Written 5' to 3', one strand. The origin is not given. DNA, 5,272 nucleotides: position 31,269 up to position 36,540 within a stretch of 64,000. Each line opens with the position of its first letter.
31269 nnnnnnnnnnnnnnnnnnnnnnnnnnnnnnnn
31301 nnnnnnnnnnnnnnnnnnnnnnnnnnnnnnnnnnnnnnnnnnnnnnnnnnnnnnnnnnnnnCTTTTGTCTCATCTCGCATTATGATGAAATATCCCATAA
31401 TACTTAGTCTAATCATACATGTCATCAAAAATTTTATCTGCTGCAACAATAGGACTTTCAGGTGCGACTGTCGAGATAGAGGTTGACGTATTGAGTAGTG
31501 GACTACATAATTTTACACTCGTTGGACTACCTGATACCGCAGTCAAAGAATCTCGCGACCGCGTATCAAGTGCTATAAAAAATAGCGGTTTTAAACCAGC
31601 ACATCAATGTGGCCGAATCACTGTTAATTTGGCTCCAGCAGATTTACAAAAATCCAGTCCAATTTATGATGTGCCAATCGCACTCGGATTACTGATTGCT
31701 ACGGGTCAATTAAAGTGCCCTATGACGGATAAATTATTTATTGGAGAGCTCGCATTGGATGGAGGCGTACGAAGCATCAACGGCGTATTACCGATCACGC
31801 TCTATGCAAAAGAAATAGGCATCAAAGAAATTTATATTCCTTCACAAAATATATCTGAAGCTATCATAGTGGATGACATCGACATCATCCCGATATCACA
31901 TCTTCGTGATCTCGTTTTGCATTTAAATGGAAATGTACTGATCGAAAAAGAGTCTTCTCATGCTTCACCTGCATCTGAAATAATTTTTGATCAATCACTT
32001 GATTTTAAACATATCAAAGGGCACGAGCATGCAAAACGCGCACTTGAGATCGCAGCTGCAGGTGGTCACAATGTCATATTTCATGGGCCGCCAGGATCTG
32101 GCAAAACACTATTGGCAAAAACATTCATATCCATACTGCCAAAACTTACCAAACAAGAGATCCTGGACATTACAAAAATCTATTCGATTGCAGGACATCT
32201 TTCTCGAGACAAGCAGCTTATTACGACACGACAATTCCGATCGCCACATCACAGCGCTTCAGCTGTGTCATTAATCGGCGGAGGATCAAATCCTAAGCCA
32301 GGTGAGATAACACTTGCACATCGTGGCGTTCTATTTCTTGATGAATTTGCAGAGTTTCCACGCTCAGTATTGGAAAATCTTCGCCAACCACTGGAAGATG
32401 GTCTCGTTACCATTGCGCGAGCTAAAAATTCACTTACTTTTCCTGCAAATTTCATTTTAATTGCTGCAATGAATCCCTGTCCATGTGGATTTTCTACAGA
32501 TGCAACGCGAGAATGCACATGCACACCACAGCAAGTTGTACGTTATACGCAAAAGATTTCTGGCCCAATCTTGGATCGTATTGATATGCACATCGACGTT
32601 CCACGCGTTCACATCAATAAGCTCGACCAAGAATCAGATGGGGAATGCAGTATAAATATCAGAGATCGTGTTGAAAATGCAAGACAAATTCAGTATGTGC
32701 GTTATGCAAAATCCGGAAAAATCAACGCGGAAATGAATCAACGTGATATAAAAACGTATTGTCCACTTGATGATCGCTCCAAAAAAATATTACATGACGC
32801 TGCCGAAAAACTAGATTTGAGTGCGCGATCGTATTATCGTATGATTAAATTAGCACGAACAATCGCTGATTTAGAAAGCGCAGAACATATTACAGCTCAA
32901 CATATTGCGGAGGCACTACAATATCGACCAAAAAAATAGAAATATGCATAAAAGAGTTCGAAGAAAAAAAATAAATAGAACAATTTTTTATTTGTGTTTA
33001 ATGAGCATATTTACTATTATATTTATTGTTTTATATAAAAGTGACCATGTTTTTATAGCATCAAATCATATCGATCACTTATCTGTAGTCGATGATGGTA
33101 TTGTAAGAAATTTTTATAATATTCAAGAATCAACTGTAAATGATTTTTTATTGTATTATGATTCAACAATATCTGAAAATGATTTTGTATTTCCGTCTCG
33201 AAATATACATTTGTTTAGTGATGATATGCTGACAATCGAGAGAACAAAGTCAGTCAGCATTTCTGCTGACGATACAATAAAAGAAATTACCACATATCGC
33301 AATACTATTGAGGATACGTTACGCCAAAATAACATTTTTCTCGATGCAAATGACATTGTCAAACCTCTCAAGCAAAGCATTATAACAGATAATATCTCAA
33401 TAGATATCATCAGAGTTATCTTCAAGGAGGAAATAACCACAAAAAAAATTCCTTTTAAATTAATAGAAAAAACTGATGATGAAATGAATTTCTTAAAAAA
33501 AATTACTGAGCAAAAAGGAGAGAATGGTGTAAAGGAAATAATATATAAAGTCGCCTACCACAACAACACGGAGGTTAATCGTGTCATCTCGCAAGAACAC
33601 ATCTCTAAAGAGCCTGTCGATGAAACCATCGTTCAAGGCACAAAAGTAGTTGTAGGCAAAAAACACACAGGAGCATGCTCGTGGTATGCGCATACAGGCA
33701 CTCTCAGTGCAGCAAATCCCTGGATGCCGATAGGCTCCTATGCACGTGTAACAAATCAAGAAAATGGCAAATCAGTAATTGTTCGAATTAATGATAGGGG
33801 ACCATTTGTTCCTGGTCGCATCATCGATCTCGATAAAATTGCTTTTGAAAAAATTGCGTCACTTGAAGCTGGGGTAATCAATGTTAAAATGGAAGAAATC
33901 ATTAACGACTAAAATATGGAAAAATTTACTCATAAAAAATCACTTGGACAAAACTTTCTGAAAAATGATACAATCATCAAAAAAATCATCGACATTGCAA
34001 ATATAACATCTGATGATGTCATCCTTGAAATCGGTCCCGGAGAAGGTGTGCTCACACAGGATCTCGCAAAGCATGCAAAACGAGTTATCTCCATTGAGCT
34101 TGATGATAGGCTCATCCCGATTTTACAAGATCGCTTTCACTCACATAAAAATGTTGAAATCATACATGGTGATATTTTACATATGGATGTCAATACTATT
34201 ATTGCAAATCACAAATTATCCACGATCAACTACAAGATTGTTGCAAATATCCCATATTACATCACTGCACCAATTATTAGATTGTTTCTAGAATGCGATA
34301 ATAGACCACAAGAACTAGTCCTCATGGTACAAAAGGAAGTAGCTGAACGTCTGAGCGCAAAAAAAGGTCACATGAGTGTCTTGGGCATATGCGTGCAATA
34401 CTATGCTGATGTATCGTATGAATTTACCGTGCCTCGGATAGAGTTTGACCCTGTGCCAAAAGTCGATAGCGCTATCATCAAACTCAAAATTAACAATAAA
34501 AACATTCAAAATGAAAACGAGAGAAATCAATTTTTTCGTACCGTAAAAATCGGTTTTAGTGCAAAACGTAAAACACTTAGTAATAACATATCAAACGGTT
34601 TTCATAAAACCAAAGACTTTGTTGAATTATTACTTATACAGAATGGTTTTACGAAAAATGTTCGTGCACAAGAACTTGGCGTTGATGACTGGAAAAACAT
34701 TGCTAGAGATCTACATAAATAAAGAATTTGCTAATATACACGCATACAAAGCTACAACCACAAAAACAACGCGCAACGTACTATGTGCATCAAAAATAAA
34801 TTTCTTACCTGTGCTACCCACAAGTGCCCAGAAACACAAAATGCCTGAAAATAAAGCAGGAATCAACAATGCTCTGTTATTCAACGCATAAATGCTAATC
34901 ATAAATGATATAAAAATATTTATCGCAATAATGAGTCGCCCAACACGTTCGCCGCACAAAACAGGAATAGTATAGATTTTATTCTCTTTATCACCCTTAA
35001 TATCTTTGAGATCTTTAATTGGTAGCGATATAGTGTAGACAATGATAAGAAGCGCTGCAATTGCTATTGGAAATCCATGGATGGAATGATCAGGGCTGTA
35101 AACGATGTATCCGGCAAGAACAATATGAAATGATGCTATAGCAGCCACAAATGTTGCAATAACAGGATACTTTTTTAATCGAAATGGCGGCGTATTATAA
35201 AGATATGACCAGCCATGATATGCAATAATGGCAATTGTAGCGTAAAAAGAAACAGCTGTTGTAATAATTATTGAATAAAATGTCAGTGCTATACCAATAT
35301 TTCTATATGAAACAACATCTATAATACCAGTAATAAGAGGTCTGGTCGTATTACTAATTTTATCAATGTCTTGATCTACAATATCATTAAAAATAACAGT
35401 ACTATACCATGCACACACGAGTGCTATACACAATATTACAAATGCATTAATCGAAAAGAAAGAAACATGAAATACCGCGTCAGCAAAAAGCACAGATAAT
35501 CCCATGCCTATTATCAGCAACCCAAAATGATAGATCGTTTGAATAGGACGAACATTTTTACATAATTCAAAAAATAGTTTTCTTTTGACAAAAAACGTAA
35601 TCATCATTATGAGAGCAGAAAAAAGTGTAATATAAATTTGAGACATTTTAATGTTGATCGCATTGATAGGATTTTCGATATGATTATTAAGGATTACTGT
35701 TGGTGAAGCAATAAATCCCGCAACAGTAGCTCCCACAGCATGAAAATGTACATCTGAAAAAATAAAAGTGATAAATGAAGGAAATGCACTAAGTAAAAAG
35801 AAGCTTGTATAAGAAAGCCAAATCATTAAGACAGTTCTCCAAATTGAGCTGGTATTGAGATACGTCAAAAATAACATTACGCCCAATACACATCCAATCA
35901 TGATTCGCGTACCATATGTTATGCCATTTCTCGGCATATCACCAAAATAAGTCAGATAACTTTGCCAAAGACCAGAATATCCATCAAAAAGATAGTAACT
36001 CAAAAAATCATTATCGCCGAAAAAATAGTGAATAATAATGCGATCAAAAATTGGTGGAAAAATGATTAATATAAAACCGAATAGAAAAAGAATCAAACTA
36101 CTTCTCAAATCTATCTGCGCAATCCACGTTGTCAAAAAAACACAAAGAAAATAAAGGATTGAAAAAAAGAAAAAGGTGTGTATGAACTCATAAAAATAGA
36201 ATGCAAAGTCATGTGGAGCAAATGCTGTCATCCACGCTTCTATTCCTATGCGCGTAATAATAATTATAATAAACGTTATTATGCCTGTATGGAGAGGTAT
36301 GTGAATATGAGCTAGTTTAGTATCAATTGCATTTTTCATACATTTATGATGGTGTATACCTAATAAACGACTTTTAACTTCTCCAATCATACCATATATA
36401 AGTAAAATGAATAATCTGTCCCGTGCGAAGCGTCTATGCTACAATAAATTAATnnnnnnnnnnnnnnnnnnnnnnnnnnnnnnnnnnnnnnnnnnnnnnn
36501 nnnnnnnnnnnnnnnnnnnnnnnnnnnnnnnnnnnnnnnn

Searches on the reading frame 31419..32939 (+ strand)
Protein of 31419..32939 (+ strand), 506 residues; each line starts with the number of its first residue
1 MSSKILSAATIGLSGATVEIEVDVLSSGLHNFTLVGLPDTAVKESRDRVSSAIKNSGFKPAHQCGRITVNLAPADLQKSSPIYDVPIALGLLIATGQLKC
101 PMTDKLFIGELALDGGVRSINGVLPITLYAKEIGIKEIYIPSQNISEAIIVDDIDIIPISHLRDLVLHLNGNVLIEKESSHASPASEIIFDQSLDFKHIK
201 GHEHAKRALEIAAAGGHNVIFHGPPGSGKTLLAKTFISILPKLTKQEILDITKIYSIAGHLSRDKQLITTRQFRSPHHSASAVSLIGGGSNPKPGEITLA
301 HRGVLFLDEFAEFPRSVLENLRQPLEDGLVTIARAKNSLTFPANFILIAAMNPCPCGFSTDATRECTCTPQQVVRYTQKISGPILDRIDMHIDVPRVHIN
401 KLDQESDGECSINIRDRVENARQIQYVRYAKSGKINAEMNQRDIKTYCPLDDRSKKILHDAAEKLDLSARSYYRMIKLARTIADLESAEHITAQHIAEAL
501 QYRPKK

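Call 15: search_protein_families(library=pfam, proteins=[window:31419-32939:+])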
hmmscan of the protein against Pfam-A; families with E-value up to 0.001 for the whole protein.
window:31419-32939:+ (506 aa): 10 families
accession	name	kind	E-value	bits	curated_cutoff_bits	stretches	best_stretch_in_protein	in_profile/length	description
PF01078.27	Mg_chelatase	-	1.4e-93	312.5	20.3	1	195-400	1-205/207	Magnesium chelatase, subunit ChlI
PF13541.12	ChlI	-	8.7e-39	132.6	27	1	20-144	1-121/121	Subunit ChlI of Mg-chelatase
PF13335.12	Mg_chelatase_C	-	1.9e-31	108.9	26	1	409-503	2-94/94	Magnesium chelatase, subunit ChlI C-terminal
PF07728.20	AAA_5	-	9.2e-09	35.9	22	1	218-355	1-125/139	AAA domain (dynein-related subfamily)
PF00493.29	MCM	-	2.7e-07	30.4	23.3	1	293-363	113-183/224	MCM P-loop domain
PF00158.32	Sigma54_activat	-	2.8e-06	27.6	20.2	1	204-352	10-142/168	Sigma-54 interaction domain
PF13401.12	AAA_22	-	2.6e-05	25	27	0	219-323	8-106/130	AAA domain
PF05362.19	Lon_C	-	7.6e-05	22.8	21.1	1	13-164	38-197/205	Lon protease (S16) C-terminal proteolytic domain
PF00004.35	AAA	-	0.00013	22.9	21.2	0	219-350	1-107/131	ATPase family associated with various cellular activities (AAA)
PF20720.3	nSTAND3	-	0.00069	19.8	27.2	0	202-268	7-69/155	Novel STAND NTPase 3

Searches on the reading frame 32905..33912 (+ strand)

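Call 15: search_protein_families(library=pfam, proteins=[window:32905-33912:+])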
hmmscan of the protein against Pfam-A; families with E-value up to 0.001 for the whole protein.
window:32905-33912:+ (335 aa): 3 families
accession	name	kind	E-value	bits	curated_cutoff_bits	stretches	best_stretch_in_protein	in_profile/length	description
PF03330.24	DPBB_1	-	2.7e-17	63.2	28.8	1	265-328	22-82/83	Lytic transglycolase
PF07501.17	G5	-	1.2e-15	58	23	1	174-247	2-75/75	G5 domain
PF03990.20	DUF348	-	1.7e-06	28.1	24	1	117-154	1-38/41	G5-linked-Ubiquitin-like domain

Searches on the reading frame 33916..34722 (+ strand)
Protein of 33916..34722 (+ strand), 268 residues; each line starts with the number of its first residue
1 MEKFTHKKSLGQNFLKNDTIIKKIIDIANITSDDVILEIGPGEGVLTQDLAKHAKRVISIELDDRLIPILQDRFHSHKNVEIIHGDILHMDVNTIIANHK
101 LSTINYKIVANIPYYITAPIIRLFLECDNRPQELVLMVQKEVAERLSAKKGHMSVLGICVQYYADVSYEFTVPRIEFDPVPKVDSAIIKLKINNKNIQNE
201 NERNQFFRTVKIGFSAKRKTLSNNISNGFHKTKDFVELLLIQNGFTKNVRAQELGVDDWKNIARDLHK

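Call 15: search_protein_families(library=pfam, proteins=[window:33916-34722:+])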
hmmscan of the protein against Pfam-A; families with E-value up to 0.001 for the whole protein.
window:33916-34722:+ (268 aa): 3 families
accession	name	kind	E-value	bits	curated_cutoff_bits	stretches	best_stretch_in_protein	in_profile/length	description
PF00398.26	RrnaAD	-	5.4e-62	209.7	24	1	5-265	3-260/263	Ribosomal RNA adenine dimethylase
PF13649.12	Methyltransf_25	-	2.2e-06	28.7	27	1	36-92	1-60/97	Methyltransferase domain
PF08241.18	Methyltransf_11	-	3.1e-05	25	21.2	1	37-92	1-56/95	Methyltransferase domain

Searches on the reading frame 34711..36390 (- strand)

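Call 15: search_protein_families(library=pfam, proteins=[window:34711-36390:-])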
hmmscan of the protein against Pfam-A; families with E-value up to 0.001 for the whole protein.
window:34711-36390:- (559 aa): 1 family
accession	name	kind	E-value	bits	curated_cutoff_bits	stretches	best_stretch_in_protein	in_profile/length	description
PF01040.23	UbiA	-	2.8e-23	82.9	34.2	1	309-523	14-226/250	UbiA prenyltransferase family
